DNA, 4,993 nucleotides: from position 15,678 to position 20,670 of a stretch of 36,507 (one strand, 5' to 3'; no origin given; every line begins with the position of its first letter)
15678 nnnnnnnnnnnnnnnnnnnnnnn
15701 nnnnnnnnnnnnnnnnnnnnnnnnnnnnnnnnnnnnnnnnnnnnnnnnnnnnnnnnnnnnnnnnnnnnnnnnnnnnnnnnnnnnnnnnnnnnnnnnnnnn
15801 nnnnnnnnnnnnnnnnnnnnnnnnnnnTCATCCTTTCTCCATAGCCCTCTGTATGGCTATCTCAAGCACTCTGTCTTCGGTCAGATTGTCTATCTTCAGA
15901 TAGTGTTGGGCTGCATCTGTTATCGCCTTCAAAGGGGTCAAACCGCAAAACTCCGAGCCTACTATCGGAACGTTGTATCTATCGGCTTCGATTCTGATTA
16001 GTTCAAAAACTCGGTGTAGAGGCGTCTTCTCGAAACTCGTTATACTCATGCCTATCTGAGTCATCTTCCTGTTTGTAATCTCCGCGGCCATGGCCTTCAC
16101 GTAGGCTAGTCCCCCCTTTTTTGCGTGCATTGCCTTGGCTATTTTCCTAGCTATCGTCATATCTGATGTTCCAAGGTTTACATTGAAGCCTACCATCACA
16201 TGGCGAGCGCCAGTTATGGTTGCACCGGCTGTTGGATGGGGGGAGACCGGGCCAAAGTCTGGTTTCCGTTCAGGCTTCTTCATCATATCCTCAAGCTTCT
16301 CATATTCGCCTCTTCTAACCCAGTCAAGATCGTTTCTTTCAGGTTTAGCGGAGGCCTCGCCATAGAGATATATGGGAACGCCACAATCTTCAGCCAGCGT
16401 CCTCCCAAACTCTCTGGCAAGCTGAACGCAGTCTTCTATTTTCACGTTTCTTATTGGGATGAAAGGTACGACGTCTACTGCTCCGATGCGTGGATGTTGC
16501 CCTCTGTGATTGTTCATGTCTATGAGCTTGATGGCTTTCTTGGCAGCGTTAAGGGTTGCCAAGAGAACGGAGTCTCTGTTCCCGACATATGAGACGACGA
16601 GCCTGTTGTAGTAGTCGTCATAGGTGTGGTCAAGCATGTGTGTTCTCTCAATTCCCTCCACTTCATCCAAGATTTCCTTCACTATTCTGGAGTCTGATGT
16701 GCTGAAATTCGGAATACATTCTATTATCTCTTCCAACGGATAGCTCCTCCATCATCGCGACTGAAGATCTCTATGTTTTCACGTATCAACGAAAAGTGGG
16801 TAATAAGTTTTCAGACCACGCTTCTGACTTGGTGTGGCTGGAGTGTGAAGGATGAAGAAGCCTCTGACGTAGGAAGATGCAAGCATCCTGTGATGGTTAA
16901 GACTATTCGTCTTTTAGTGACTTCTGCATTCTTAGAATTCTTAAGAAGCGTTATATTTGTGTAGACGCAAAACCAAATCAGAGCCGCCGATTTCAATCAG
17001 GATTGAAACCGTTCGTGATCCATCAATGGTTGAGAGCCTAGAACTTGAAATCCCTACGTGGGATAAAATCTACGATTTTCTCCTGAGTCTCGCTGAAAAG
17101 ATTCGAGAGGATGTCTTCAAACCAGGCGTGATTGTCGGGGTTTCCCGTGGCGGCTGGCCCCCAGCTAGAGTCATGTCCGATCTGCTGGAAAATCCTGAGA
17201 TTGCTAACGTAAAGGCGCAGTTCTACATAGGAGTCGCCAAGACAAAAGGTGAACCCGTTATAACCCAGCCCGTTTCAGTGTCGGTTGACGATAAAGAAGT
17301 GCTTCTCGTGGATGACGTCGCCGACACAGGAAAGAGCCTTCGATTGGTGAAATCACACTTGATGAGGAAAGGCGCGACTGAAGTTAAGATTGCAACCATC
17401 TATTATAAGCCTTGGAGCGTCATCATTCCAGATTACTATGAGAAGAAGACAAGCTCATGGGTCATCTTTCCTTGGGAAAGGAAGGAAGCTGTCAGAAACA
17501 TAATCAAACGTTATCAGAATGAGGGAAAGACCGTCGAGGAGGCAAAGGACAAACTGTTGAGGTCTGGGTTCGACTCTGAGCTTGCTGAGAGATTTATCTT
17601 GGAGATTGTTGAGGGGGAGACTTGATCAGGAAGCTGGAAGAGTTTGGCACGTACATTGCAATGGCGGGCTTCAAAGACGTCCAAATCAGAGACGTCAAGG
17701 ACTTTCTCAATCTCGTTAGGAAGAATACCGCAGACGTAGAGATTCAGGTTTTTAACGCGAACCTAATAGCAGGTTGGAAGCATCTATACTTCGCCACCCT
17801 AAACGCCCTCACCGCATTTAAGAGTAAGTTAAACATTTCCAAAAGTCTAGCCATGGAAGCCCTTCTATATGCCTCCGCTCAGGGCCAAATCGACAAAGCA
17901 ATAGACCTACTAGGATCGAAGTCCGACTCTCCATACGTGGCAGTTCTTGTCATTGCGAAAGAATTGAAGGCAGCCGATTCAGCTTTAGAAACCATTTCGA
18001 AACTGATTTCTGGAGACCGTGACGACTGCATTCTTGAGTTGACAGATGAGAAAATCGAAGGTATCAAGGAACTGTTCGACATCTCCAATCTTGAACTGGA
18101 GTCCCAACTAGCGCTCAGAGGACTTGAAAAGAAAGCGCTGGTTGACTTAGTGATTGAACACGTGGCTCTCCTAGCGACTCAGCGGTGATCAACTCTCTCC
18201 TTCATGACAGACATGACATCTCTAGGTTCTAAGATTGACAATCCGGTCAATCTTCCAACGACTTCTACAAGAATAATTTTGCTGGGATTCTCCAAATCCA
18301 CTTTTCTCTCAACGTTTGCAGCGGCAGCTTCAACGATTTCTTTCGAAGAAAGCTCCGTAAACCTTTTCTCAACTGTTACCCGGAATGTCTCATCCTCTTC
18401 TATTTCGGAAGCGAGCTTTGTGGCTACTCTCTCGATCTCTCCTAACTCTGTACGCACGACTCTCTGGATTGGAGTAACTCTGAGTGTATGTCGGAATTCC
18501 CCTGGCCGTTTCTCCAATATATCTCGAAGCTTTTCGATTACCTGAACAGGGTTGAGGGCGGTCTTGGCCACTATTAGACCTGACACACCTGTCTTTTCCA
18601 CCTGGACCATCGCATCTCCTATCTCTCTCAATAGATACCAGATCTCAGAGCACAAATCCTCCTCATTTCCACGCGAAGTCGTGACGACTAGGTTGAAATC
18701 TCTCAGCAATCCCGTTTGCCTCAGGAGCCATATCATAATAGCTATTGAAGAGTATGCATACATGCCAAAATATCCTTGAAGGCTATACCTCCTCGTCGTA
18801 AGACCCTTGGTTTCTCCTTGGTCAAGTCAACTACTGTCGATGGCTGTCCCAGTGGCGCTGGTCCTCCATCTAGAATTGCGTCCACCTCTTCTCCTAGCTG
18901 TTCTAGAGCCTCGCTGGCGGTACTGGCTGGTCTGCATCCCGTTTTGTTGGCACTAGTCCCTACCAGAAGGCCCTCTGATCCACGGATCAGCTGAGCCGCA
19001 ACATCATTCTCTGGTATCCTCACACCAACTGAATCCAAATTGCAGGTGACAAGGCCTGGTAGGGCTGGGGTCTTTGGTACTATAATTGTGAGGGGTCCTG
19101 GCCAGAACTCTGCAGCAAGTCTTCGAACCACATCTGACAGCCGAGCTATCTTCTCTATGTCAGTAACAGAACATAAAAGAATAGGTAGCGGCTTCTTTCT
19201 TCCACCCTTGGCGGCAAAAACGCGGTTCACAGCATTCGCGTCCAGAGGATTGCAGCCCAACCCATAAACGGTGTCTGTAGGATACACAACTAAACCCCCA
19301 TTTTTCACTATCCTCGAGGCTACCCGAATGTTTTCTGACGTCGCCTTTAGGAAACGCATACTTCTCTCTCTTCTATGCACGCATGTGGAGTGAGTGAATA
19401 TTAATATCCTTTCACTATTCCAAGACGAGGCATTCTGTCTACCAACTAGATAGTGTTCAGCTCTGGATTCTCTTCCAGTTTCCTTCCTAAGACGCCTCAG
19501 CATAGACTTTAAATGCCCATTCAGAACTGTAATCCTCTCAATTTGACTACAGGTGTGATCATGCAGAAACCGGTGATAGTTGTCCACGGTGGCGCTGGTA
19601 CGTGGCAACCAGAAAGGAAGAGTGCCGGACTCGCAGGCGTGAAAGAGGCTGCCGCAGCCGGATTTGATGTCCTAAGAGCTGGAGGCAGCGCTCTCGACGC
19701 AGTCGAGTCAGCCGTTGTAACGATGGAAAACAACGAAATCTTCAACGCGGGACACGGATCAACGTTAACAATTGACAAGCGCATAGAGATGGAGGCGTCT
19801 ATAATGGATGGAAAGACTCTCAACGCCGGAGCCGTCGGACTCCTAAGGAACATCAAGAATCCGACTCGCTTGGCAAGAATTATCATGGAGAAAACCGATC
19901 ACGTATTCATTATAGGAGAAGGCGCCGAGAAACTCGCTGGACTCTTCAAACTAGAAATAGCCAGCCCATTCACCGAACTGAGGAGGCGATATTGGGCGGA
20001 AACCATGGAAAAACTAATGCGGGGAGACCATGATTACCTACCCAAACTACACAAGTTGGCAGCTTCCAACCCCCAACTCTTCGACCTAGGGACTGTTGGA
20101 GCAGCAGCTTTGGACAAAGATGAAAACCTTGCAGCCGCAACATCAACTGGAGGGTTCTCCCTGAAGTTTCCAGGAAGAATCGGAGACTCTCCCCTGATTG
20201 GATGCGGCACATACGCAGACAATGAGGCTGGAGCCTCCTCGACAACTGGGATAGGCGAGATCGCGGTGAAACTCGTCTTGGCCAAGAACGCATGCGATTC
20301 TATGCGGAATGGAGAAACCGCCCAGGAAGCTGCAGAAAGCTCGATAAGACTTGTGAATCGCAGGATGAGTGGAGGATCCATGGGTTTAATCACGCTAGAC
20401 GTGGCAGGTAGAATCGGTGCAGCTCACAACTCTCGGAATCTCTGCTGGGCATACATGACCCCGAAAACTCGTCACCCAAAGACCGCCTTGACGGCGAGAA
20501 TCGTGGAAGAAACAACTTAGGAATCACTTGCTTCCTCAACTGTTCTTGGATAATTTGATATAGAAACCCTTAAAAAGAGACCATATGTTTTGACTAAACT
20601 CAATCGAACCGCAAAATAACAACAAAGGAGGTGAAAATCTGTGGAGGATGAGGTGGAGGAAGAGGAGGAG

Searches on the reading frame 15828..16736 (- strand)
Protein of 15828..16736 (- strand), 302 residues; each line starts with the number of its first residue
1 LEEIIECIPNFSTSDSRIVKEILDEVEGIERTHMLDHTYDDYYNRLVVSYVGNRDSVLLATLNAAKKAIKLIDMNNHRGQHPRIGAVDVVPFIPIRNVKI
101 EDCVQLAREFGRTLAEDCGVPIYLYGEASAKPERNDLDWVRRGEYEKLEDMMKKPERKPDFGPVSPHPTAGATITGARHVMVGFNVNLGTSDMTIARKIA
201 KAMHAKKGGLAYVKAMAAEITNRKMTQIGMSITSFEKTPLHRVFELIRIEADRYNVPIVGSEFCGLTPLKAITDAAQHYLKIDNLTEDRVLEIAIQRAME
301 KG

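Call 44: search_protein_families(library=pfam, proteins=[window:15828-16736:-], max_evalue=0.0001)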
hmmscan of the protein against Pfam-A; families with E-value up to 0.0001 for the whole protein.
window:15828-16736:- (302 aa): 2 families
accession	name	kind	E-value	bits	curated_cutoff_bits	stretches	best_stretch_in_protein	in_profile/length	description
PF07837.17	FTCD_N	-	1.3e-62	211.1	27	1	4-178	1-176/176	Formiminotransferase domain, N-terminal subdomain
PF02971.19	FTCD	-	1.8e-22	80.3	24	1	181-297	2-127/145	Formiminotransferase domain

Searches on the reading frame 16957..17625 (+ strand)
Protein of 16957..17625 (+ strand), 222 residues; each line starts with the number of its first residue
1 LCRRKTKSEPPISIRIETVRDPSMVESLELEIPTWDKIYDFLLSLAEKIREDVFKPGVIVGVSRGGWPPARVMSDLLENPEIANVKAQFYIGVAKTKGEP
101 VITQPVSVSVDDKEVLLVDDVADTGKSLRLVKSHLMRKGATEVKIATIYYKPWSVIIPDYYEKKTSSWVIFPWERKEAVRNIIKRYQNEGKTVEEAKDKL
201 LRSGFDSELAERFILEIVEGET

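Call 44: search_protein_families(library=pfam, proteins=[window:16957-17625:+], max_evalue=0.0001)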
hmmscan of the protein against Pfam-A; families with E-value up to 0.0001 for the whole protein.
window:16957-17625:+ (222 aa): 1 family
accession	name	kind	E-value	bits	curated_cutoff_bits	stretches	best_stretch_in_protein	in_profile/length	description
PF00156.33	Pribosyltran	-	1.9e-22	79.7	26.3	1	41-174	14-152/158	Phosphoribosyl transferase domain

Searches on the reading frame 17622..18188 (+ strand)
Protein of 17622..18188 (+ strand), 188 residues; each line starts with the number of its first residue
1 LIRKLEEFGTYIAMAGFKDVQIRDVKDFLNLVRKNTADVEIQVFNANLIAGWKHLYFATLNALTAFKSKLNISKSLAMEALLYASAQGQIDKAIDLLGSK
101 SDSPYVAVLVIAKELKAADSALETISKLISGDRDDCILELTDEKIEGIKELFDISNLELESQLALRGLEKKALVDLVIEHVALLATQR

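Call 44: search_protein_families(library=pfam, proteins=[window:17622-18188:+], max_evalue=0.0001)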
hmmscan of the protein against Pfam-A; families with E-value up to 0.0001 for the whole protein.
window:17622-18188:+ (188 aa): 1 family
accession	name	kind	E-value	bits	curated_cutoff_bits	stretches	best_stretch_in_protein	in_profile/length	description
PF08617.15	CGI-121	-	3.4e-14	53.6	25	1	23-183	5-157/159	Kinase binding protein CGI-121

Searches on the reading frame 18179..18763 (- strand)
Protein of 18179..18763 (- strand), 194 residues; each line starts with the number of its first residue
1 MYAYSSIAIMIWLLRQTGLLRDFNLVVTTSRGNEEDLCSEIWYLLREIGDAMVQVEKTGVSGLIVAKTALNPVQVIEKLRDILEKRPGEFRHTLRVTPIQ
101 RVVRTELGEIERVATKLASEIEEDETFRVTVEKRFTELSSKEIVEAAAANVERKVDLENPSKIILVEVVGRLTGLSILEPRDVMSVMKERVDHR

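Call 40: search_protein_families(library=pfam, proteins=[window:18179-18763:-], max_evalue=0.001)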
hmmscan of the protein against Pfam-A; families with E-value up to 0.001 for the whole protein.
window:18179-18763:- (194 aa): 1 family
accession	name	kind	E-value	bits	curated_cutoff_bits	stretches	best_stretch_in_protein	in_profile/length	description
PF02926.22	THUMP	-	1.3e-06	29.2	20.6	1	106-177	3-83/84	THUMP domain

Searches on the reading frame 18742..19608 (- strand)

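Call 40: search_protein_families(library=pfam, proteins=[window:18742-19608:-], max_evalue=0.001)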
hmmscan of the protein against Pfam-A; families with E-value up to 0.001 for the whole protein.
window:18742-19608:- (288 aa): 1 family
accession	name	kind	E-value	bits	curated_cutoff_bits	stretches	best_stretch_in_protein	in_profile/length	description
PF01300.24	Sua5_yciO_yrdC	-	4.9e-55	186.2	25.1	1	100-273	2-178/178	Telomere recombination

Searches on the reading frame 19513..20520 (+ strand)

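Call 40: search_protein_families(library=pfam, proteins=[window:19513-20520:+], max_evalue=0.001)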
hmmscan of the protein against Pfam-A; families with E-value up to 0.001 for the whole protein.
window:19513-20520:+ (335 aa): 1 family
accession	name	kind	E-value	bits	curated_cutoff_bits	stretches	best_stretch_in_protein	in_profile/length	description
PF01112.23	Asparaginase_2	-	2.2e-93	313.2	27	1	20-320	1-303/309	Asparaginase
